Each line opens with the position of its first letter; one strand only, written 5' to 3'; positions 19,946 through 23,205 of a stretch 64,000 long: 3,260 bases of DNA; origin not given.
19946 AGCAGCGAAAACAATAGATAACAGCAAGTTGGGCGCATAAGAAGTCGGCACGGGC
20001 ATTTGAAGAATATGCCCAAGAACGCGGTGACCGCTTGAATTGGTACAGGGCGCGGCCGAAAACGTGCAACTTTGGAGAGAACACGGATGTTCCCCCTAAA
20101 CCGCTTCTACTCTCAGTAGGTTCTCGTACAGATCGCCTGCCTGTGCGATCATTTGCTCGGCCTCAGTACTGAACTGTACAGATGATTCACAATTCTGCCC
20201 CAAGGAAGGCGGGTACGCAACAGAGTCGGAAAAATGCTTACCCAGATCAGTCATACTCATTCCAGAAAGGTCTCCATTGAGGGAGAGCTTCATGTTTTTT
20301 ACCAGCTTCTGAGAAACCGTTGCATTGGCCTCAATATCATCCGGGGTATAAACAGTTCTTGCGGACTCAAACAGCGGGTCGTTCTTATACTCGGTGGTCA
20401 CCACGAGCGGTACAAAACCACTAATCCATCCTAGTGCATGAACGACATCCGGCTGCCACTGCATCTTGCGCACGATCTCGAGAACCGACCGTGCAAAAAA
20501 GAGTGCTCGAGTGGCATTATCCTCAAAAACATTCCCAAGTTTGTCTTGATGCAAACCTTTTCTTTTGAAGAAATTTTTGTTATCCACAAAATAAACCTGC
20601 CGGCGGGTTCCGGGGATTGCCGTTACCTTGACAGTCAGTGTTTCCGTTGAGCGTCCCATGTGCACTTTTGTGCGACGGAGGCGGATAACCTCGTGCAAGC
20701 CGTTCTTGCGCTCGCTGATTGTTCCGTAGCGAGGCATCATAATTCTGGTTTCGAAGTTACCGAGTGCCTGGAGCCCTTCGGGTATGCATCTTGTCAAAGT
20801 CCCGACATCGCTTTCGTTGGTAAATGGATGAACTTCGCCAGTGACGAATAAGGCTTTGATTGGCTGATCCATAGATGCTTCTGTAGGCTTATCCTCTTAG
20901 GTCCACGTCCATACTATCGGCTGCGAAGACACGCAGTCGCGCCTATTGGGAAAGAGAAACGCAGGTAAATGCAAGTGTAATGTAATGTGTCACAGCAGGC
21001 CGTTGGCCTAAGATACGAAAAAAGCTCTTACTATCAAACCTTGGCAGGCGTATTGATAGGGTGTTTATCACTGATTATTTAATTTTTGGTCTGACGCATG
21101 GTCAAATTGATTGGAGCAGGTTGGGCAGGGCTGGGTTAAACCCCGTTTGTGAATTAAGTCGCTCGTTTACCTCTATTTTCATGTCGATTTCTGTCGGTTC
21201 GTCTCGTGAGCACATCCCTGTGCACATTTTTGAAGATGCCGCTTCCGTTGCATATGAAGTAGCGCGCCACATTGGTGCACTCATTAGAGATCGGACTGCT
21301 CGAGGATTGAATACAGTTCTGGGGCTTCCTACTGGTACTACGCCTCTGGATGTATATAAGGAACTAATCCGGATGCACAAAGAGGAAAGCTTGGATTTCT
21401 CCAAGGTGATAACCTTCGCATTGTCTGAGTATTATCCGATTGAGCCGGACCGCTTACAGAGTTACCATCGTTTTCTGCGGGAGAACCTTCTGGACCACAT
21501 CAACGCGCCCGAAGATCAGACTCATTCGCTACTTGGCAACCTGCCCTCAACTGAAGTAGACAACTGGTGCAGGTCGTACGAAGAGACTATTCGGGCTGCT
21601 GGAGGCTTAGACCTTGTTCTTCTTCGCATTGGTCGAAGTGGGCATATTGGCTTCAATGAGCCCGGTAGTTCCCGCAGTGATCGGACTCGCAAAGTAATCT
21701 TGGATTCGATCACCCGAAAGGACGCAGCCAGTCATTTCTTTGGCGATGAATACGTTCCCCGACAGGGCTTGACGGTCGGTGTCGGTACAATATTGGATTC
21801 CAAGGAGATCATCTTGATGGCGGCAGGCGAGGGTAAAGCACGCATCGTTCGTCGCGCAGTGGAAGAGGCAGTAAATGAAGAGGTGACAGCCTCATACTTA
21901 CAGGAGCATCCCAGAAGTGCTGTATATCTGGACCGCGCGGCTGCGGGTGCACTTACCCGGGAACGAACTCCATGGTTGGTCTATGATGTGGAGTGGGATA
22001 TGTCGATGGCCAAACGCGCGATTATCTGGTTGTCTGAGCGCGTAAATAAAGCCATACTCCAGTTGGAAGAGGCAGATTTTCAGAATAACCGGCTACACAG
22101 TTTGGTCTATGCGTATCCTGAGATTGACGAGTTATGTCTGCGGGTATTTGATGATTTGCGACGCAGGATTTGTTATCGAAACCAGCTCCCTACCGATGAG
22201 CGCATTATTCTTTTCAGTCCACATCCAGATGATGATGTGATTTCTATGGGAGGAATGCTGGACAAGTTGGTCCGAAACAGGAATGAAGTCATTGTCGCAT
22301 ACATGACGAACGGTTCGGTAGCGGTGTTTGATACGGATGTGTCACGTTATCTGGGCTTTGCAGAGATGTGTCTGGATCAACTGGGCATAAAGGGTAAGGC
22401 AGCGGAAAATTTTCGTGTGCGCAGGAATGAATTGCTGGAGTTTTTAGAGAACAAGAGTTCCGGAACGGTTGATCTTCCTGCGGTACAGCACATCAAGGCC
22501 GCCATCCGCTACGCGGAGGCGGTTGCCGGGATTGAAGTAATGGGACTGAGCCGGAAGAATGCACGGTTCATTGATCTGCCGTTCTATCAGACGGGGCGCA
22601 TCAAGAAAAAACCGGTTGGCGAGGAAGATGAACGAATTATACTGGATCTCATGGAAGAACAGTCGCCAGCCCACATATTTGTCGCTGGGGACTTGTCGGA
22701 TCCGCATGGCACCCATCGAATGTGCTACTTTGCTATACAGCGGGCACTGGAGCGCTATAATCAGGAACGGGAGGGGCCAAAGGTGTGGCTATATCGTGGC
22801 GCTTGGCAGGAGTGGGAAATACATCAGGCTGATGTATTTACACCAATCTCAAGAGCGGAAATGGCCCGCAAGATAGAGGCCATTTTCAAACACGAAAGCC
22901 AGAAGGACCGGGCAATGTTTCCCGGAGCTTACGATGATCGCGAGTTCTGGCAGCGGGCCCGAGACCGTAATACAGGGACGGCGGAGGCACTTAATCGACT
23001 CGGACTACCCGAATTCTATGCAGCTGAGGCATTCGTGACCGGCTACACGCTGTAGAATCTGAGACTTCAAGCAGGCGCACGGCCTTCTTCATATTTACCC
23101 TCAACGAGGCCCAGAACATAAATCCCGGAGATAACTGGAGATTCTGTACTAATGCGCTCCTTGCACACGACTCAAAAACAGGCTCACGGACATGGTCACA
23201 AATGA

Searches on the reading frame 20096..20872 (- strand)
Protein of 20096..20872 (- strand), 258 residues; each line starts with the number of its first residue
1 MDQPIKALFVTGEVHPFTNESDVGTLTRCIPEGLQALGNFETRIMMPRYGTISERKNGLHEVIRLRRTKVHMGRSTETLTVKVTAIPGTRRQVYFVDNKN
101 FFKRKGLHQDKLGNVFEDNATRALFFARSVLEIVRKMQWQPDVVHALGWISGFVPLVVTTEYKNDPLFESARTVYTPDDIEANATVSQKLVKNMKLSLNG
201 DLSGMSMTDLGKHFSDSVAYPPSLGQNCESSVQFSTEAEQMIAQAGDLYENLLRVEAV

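Call 56: search_protein_families(library=pfam, proteins=[window:20096-20872:-], max_evalue=0.00001)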
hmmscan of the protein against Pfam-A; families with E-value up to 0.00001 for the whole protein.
window:20096-20872:- (258 aa): 1 family
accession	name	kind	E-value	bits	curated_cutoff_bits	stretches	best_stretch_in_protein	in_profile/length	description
PF08323.17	Glyco_transf_5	-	4.9e-36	125.1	22.7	1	7-197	2-185/239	Starch synthase catalytic domain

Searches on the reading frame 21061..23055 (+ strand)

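Call 56: search_protein_families(library=pfam, proteins=[window:21061-23055:+], max_evalue=0.00001)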
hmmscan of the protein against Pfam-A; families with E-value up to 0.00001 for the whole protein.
window:21061-23055:+ (664 aa): 2 families
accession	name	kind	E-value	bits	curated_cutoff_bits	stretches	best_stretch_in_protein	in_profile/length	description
PF01182.26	Glucosamine_iso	-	2.7e-20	73.6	27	1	59-281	2-217/225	Glucosamine-6-phosphate isomerases/6-phosphogluconolactonase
PF02585.22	PIG-L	-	1.8e-16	61.2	28.2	1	384-562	2-128/129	GlcNAc-PI de-N-acetylase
